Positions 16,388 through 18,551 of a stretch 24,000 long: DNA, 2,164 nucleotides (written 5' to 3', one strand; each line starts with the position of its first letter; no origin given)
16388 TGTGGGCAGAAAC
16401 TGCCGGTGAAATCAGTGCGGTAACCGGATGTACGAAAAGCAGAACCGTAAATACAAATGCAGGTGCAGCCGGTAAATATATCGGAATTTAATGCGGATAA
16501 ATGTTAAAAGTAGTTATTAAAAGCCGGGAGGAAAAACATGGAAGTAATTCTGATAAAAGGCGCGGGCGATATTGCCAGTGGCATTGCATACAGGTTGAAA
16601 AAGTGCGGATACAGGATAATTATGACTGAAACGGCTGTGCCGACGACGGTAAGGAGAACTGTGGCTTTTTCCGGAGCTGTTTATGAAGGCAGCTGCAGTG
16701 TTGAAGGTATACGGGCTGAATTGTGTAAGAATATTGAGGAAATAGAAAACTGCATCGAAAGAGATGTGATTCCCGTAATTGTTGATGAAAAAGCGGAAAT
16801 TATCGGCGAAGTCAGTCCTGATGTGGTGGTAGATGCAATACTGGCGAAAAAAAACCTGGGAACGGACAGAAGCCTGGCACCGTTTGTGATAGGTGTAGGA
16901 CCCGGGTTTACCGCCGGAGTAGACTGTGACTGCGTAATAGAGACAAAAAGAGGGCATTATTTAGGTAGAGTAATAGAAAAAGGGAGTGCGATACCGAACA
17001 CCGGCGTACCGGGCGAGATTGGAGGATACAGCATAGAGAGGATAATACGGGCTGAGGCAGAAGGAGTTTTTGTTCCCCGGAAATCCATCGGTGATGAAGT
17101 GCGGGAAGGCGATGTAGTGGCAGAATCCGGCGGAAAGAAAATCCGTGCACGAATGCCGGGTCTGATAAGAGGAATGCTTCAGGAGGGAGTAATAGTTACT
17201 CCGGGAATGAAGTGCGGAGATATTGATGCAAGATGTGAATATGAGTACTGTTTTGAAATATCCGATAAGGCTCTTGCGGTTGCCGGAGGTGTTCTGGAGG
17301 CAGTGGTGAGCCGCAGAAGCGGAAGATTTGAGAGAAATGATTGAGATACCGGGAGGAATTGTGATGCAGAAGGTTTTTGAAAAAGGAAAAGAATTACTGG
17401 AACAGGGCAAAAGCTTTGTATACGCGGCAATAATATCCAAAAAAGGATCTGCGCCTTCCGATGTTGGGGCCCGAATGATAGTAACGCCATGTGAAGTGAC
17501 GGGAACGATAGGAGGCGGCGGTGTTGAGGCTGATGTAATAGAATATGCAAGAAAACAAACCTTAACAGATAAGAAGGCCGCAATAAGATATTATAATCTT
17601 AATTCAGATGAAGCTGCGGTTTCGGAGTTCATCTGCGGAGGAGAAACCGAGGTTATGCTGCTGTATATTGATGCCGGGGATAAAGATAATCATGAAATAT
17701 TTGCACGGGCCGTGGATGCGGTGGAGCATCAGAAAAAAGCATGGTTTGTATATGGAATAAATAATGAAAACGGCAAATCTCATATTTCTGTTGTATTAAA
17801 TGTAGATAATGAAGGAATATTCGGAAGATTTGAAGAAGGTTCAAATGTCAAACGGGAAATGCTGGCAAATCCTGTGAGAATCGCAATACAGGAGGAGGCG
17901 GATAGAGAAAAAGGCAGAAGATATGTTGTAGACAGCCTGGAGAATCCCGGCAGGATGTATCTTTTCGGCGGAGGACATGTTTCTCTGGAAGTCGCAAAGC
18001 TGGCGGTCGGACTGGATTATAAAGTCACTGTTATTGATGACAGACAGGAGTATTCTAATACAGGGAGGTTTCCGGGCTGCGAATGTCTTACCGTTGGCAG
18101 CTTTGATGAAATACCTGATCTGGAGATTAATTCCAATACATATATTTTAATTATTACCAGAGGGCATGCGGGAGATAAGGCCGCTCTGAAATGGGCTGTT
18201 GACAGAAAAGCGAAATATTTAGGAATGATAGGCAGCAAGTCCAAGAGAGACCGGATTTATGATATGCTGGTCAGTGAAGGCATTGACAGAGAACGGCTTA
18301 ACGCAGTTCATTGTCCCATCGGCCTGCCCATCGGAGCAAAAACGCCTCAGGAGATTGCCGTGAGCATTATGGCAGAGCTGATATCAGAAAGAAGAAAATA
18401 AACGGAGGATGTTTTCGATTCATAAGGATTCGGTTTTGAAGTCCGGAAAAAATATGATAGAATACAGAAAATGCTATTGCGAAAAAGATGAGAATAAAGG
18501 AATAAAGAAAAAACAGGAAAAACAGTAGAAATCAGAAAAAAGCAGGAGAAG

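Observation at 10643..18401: Orphan-SelD selenium locus: yedE-yedF-DUF3343-selD-csd divergent from yqeC-lysR-yqeB-xdhC, with no client enzyme in view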

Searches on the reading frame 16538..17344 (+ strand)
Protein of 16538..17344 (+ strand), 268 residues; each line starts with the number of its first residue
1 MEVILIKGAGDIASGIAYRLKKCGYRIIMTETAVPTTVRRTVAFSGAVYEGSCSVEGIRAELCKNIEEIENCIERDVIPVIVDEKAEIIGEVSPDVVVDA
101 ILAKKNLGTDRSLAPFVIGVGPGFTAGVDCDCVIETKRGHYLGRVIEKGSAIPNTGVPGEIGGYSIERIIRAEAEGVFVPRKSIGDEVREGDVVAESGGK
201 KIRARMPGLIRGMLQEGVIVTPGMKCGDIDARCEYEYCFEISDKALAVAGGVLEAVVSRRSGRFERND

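Call 3: search_protein_families(library=ncbifam, proteins=[window:16538-17344:+], max_evalue=0.001)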
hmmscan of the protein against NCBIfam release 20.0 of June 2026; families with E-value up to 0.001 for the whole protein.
window:16538-17344:+ (268 aa): 1 family
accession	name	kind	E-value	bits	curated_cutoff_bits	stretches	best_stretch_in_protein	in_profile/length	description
TIGR03309.1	matur_yqeB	equivalog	1.8e-105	352.1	220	1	4-257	1-254/256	selenium-dependent molybdenum cofactor biosynthesis protein YqeB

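Call 4: search_protein_families(library=pfam, proteins=[window:16538-17344:+], max_evalue=0.001)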
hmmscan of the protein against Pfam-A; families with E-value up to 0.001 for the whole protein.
window:16538-17344:+ (268 aa): 0 families

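Call 12: find_encoding_contigs(protein=window:16538-17344:+, flank=10000, max_places=6)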
Protein window:16538-17344:+ (268 aa): 4 contigs read that carry it; 2 places shown.
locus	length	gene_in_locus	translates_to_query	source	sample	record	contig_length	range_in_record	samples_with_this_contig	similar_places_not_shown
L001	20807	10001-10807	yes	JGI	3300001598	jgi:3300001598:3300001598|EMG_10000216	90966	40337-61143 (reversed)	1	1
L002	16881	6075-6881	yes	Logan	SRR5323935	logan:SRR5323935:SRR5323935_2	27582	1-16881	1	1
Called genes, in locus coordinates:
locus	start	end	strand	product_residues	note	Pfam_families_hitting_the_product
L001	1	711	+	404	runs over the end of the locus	PF00171:Aldedh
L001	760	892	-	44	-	-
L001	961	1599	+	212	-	PF02545:Maf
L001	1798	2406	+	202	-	PF07833:Cu_amine_oxidN1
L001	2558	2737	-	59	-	-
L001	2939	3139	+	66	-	-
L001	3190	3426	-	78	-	-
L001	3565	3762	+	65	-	-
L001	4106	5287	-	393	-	PF00155:Aminotran_1_2, PF00266:Aminotran_5, PF01041:DegT_DnrJ_EryC1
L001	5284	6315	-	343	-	PF00586:AIRS, PF02769:AIRS_C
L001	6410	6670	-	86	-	PF11823:Se_S_carrier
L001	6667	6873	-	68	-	PF01206:TusA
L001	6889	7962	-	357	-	PF04143:Sulf_transp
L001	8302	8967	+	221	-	PF19842:YqeC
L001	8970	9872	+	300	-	PF00126:HTH_1, PF03466:LysR_substrate, PF13531:SBP_bac_11 (weak)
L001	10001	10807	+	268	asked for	-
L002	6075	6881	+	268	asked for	-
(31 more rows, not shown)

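Call 24: find_related_loci(query=window:16538-17344:+, collection=genome_contigs, flank=10000)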
Query window:16538-17344:+ (268 aa) in genome_contigs; peptide patterns used: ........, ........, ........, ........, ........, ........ (x = any residue, [..] = any of these).
284 stretches matched a pattern; 198 encode a relative of the query (tblastn E <= 1e-3); the best 80 are kept; 80 distinct loci.
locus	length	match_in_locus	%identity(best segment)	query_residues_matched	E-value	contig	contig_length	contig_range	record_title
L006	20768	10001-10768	77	2-257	7e-124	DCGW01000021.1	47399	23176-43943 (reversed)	MAG TPA_asm: Firmicutes bacterium UBA1768 UBA1768_contig_3233, whole genome shotgun sequence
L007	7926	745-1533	65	4-267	2e-105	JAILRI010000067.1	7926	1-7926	MAG: Lachnospiraceae bacterium isolate RUI380 k141_139080_flag=0_multi=10.9743_len=7926, whole genome shotgun sequence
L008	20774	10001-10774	62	1-258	4e-102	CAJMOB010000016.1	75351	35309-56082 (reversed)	TPA_asm: uncultured bacterium isolate ERR1430482-bin.12 genome assembly, contig: NODE_191_length_75351_cov_9.328397, who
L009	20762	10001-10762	66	4-257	3e-102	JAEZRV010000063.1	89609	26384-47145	MAG: Bacillota bacterium isolate OH_PDB_205 k127_752431, whole genome shotgun sequence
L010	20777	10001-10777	62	4-262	5e-102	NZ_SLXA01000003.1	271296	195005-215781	Frisingicoccus caecimuris strain DSM 28559 Ga0310541_103, whole genome shotgun sequence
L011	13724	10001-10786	61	4-267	5e-102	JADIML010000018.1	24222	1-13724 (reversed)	MAG: Candidatus Scybalomonas excrementavium isolate E3-2379 E3M38__C11868_L24222_SRR9113731, whole genome shotgun sequen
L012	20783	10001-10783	62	4-264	8e-102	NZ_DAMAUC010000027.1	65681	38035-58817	MAG: Anaerocolumna sp. isolate CTOTU48493 NODE_119_length_65681_cov_5.562551, whole genome shotgun sequence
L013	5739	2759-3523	62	4-258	3e-101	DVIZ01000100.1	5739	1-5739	MAG TPA_asm: Candidatus Scybalomonas excrementigallinarum isolate 3201 CHK110__C263001_L5739_ERR2241858, whole genome sh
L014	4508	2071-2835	62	4-258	1e-101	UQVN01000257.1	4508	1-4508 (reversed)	uncultured Clostridiales bacterium isolate UMGS680 genome assembly, contig: NODE_2067_length_4508_cov_5.30362, whole gen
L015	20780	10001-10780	65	4-256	1e-101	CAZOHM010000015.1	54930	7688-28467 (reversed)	MAG TPA_asm: uncultured Lachnospiraceae bacterium isolate SRP192927_co1_223 genome assembly, contig: NODE_750_length_549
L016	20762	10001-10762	66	4-257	1e-100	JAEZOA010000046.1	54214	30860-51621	MAG: Bacillota bacterium isolate OH_CFB_174 k127_716381, whole genome shotgun sequence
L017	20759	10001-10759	65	4-256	2e-100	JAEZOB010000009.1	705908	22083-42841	MAG: Bacillota bacterium isolate OH_CFB_176 k127_710172, whole genome shotgun sequence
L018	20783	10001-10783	61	3-263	3e-99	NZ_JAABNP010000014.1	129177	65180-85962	Clostridium sp. C2-6-12 NODE_14_length_129177_cov_258.693762, whole genome shotgun sequence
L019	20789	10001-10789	63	4-266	1e-98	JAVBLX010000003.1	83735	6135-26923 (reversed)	MAG: Acetivibrio sp. isolate EPI_MAG_00035 c_000001279824, whole genome shotgun sequence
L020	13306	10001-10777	61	4-262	3e-98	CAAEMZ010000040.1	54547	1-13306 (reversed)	MAG TPA_asm: Lachnospiraceae bacterium, isolate HGM11897, WGS project CAAEMZ010000000 data, contig: ERS537286_43_k99_903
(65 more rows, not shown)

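Call 41: find_homologous_proteins(query=window:16538-17344:+, max_evalue=1e-20)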
Query window:16538-17344:+ (268 aa): 8000 proteins with E <= 1e-20 among 8000 candidates; the best 120 are listed.
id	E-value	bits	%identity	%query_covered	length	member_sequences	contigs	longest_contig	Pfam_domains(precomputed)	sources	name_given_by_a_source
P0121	1.7e-168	577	100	100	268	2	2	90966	-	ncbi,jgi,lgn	-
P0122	8.5e-129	446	78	97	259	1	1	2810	-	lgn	-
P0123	1.1e-120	420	77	96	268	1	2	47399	-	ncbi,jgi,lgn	-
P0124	7.2e-120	417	74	96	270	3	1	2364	-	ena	-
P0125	1.6e-115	403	73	98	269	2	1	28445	-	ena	-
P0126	6.0e-112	391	72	95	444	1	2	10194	PF12804.14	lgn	-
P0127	9.6e-112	391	69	98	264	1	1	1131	-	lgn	-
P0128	3.2e-109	382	69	96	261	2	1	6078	-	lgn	-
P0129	9.8e-109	381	43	97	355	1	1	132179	-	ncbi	-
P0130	1.1e-108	381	69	96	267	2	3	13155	-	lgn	-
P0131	2.7e-108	379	71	94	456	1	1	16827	PF12804.14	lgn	-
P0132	4.9e-108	378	70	98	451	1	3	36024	PF12804.14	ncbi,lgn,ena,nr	ncbi:MAG: EF2563 family selenium-dependent molybdenum hydroxylase system protein [Lachnospiraceae ba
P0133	8.9e-108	378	70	97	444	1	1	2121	PF12804.14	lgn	-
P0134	1.1e-106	374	70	94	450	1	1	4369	PF12804.14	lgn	-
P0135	1.8e-106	373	72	94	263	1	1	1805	-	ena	-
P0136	2.2e-106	373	70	98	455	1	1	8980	PF12804.14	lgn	-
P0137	2.8e-106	373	70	97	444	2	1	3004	PF12804.14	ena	-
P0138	5.2e-106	372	69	98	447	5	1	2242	PF12804.14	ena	-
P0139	5.2e-106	372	68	98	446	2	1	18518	PF12804.14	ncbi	-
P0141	1.8e-105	370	69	98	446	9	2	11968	PF12804.14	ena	-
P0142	2.6e-105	369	70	98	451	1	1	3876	PF12804.14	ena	-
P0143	2.9e-105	369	70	96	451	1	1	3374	PF12804.14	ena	-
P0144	4.5e-105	369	69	98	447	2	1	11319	PF12804.14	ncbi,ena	-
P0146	5.7e-104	365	69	94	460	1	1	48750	PF12804.14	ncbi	-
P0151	6.0e-103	362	68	97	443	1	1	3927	PF12804.14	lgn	-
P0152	7.7e-103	361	68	97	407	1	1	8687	PF12804.14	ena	-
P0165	3.0e-100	353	68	94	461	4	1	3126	PF12804.14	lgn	-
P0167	4.1e-100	352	65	99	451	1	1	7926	PF12804.14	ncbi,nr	ncbi:MAG: EF2563 family selenium-dependent molybdenum hydroxylase system protein [Lachnospiraceae ba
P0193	1.6e-98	347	66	94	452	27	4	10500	PF12804.14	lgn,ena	-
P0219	1.8e-97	344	63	98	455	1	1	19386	PF12804.14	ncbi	-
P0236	7.6e-97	342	64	95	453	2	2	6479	PF12804.14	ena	-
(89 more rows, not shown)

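Call 51: predict_structure(alignment_id=A1)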
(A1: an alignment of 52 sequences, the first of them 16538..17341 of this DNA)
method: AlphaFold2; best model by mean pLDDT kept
length: 268 residues; sequences in the alignment: 52
mean_pLDDT: 94.1   pTM: 0.91
mean pLDDT of the five models: 94.1, 93.6, 92.4, 92.2, 91.8
residues with pLDDT >= 90: 233; 70-90: 27; 50-70: 8; < 50: 0
segments of 3 or more residues with pLDDT < 50: none
pLDDT, mean of each block of 10 residues (from residue 1): 95 98 98 92 95 97 98 98 97 98 89 97 95 94 96 76 81 97 97 98 97 95 95 93 96 97 77
secondary structure, 60 per line:
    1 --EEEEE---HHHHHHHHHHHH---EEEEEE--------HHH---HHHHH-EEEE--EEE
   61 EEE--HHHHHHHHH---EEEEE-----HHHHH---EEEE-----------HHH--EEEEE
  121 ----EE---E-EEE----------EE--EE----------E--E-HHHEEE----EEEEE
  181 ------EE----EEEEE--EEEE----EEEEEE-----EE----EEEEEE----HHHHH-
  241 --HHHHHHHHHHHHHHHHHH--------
elements in order: E3-7 H11-22 E26-31 H46-50 E52-55 E58-63 H66-74 E78-82 H88-92 E96-99 E116-120 E132-134 E169-171 E176-180 E193-197 E200-203 E208-213 E225-230 H235-239 H243-260

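Call 56: fold_search(model_id=the predicted structure, library=pdb)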
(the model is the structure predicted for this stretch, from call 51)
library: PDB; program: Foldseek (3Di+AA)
matches with E <= 10: 1977; with E <= 0.001: 19
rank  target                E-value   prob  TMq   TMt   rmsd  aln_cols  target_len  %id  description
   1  2qj8_A                8.8e-06  1.00  0.28  0.24  13.2       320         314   13  Crystal structure of an aspartoacylase family protein (mlr6093) from mesorhizobium loti maff303099 at 2.00 A resolutio (released 2007-07-24)
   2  3na6                  2.7e-05  0.98  0.26  0.22  13.1       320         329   13  Crystal structure of a succinylglutamate desuccinylase (TM1040_2694) from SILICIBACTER SP. TM1040 at 2.00 A resolution (released 2010-07-28)
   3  2qj8_B                2.9e-05  0.99  0.26  0.24  15.3       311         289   14  Crystal structure of an aspartoacylase family protein (mlr6093) from mesorhizobium loti maff303099 at 2.00 A resolutio (released 2007-07-24)
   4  6twm_D                7.1e-05  0.97  0.26  0.22  14.5       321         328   13  Product bound structure of the Ectoine utilization protein EutE (DoeB) from Ruegeria pomeroyi (released 2020-05-20)
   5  3cdx_A                8.5e-05  0.96  0.27  0.22  15.6       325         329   16  Crystal structure of succinylglutamatedesuccinylase/aspartoacylase from Rhodobacter sphaeroides (released 2008-03-11)
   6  3cdx_C                1.1e-04  0.96  0.27  0.23  14.5       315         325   15  Crystal structure of succinylglutamatedesuccinylase/aspartoacylase from Rhodobacter sphaeroides (released 2008-03-11)
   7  6twm_J                1.7e-04  1.00  0.23  0.19   8.1        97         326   20  Product bound structure of the Ectoine utilization protein EutE (DoeB) from Ruegeria pomeroyi (released 2020-05-20)
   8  6twm_F                1.7e-04  0.91  0.25  0.21  14.5       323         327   13  Product bound structure of the Ectoine utilization protein EutE (DoeB) from Ruegeria pomeroyi (released 2020-05-20)
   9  6twm_L                2.4e-04  0.94  0.26  0.22  13.2       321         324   12  Product bound structure of the Ectoine utilization protein EutE (DoeB) from Ruegeria pomeroyi (released 2020-05-20)
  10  3cdx_D                3.0e-04  0.93  0.28  0.23  15.1       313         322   16  Crystal structure of succinylglutamatedesuccinylase/aspartoacylase from Rhodobacter sphaeroides (released 2008-03-11)
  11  8eip_D                3.7e-04  0.99  0.23  0.17  14.6       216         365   16  Crystal structure of cyanophycin dipeptide hydrolase CphZ E251A from Acinetobacter baylyi DSM587 in complex with beta- (released 2023-03-08)
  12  6twm_C                3.9e-04  0.87  0.25  0.21  14.0       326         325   12  Product bound structure of the Ectoine utilization protein EutE (DoeB) from Ruegeria pomeroyi (released 2020-05-20)
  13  6twm_A                4.2e-04  0.92  0.26  0.22  13.3       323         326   12  Product bound structure of the Ectoine utilization protein EutE (DoeB) from Ruegeria pomeroyi (released 2020-05-20)
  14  6twl                  5.0e-04  1.00  0.23  0.20   8.0        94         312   20  Apo structure of the Ectoine utilization protein EutE (DoeB) from Ruegeria pomeroyi (released 2020-05-20)
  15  8ein_A                5.4e-04  0.99  0.23  0.17  15.1       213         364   15  Crystal structure of WT cyanophycin dipeptide hydrolase CphZ from Acinetobacter baylyi DSM587 (released 2023-03-08)
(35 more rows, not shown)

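Call 73: search_protein_families(library=pfam, proteins=[L006:267-1283:-, L006:1280-2356:-, L006:2349-3032:-, L006:3108-3956:-, L006:12416-13294:+, L006:13569-14090:-, L006:16816-18345:+, L006:18346-19545:+, L006:19862-20602:+], max_evalue=0.001)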
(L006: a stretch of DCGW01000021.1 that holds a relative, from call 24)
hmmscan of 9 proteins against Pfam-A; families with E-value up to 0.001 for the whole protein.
L006:267-1283:- (338 aa): 1 family
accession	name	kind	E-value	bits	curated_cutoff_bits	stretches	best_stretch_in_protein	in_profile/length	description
PF00994.29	MoCF_biosynth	-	2.4e-21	76.4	26.6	1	172-302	1-142/144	Probable molybdopterin binding domain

L006:1280-2356:- (358 aa): 2 families
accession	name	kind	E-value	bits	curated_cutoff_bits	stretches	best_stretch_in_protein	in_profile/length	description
PF00005.33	ABC_tran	-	1.7e-32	113.3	25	1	24-164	7-136/137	ABC transporter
PF13304.12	AAA_21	-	0.00072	20.1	27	0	115-196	220-299/304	AAA domain, putative AbiEii toxin, Type IV TA system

L006:2349-3032:- (227 aa): 1 family
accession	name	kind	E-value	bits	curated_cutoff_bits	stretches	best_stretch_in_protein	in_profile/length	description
PF00528.27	BPD_transp_1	-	4.3e-16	59.6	26.4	1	22-214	3-179/184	Binding-protein-dependent transport system inner membrane component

L006:3108-3956:- (282 aa): 3 families
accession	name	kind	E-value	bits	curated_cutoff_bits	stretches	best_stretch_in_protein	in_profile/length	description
PF13531.11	SBP_bac_11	-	2.6e-43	148.8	25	1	43-280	2-227/227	Bacterial extracellular solute-binding protein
PF01547.30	SBP_bac_1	-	2.7e-23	83.8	26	1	47-272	1-307/307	Bacterial extracellular solute-binding protein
PF13343.11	SBP_bac_6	-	3.1e-05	24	24.6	1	200-279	138-216/245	Bacterial extracellular solute-binding protein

L006:12416-13294:+ (292 aa): 2 families
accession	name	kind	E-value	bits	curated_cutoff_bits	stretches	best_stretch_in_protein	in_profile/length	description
PF04055.27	Radical_SAM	-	1.4e-11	45.3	29.5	1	67-172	2-112/166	Radical SAM superfamily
PF13353.11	Fer4_12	-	1.4e-06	29.1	22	1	69-135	12-75/137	4Fe-4S single cluster domain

L006:13569-14090:- (173 aa): 1 family
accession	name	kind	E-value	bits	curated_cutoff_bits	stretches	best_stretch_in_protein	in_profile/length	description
PF13958.12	ToxN_toxin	-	9.7e-54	182.3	25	1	1-170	1-159/159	Toxin ToxN, type III toxin-antitoxin system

L006:16816-18345:+ (509 aa): 12 families
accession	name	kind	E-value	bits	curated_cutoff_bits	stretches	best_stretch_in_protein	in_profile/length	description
PF00890.30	FAD_binding_2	-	6.9e-14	52.3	20.4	1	5-42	1-37/414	FAD binding domain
PF12831.13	FAD_oxidored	-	8.7e-12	45.5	27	1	5-42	1-38/416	FAD dependent oxidoreductase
PF13450.12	NAD_binding_8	-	1.5e-10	41.6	21.9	1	8-59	1-52/68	NAD(P)-binding Rossmann-like domain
PF01266.30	DAO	-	2.4e-10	40.9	27.9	1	5-48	1-43/353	FAD dependent oxidoreductase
PF03486.20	HI0933_like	-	4.6e-09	36.5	50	1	5-39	2-36/244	HI0933-like protein Rossmann domain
PF07992.20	Pyr_redox_2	-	7.5e-08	32.6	26.1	1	4-94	1-79/291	Pyridine nucleotide-disulphide oxidoreductase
PF01134.28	GIDA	-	1.3e-07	31.5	22.1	1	5-34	1-30/391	Glucose inhibited division protein A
PF01946.23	Thi4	-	1.8e-06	27.8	26.2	1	4-42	18-57/235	Thi4 family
PF00070.33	Pyr_redox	-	2.7e-05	25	22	0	6-36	2-32/82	Pyridine nucleotide-disulphide oxidoreductase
PF01593.30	Amino_oxidase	-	2.7e-05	24.1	19.8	1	14-285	2-260/443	Flavin containing amine oxidoreductase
PF01494.25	FAD_binding_3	-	2.9e-05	23.9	22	1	3-36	1-34/349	FAD binding domain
PF13738.12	Pyr_redox_3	-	0.00024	20.9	30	1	7-37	1-32/305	Pyridine nucleotide-disulphide oxidoreductase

L006:18346-19545:+ (399 aa): 3 families
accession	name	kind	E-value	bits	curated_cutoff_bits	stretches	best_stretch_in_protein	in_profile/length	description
PF00111.32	Fer2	-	1.7e-10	41.2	21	1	313-386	3-76/77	2Fe-2S iron-sulfur cluster binding domain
PF00970.30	FAD_binding_6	-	1.2e-07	32.4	21.1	1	82-154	30-99/99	Oxidoreductase FAD-binding domain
PF00175.26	NAD_binding_1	-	2.6e-05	25.3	22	1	171-261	9-104/109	Oxidoreductase NAD-binding domain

L006:19862-20602:+ (246 aa): 5 families
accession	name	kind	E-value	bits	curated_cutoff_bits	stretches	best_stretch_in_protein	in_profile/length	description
PF00005.33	ABC_tran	-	1.5e-25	90.8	25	1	24-163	1-137/137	ABC transporter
PF13304.12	AAA_21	-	2.5e-19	70.9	27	1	131-192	234-298/304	AAA domain, putative AbiEii toxin, Type IV TA system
PF02463.25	SMC_N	-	0.00016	21.6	40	0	21-54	12-44/220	RecF/RecN/SMC N terminal domain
PF13476.12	AAA_23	-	0.00066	20.8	27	1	21-54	9-39/201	AAA domain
PF13401.12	AAA_22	-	0.0007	20.4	27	0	38-165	9-96/130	AAA domain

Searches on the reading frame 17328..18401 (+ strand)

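Call 3: search_protein_families(library=ncbifam, proteins=[window:17328-18401:+], max_evalue=0.001)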
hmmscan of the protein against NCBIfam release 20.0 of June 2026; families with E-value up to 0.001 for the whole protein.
window:17328-18401:+ (357 aa): 2 families
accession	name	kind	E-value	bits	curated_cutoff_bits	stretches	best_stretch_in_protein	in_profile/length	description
NF045664.1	XdhC_rel_AOR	equivalog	6.5e-102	341.3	350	1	17-356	2-345/346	XdhC family aldehyde oxidoreductase maturation factor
TIGR02964.1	xanthine_xdhC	equivalog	2.2e-41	142.1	161.6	2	193-352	95-246/246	xanthine dehydrogenase accessory protein XdhC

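Call 4: search_protein_families(library=pfam, proteins=[window:17328-18401:+], max_evalue=0.001)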
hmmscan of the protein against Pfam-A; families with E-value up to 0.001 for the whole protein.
window:17328-18401:+ (357 aa): 2 families
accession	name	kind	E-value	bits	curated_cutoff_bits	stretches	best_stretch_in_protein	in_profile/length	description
PF13478.12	XdhC_C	-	1.1e-41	142.7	29.7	1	210-351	1-125/125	XdhC Rossmann domain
PF02625.21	XdhC_CoxI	-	1.1e-17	64.2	24.3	1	23-88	1-67/68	XdhC and CoxI family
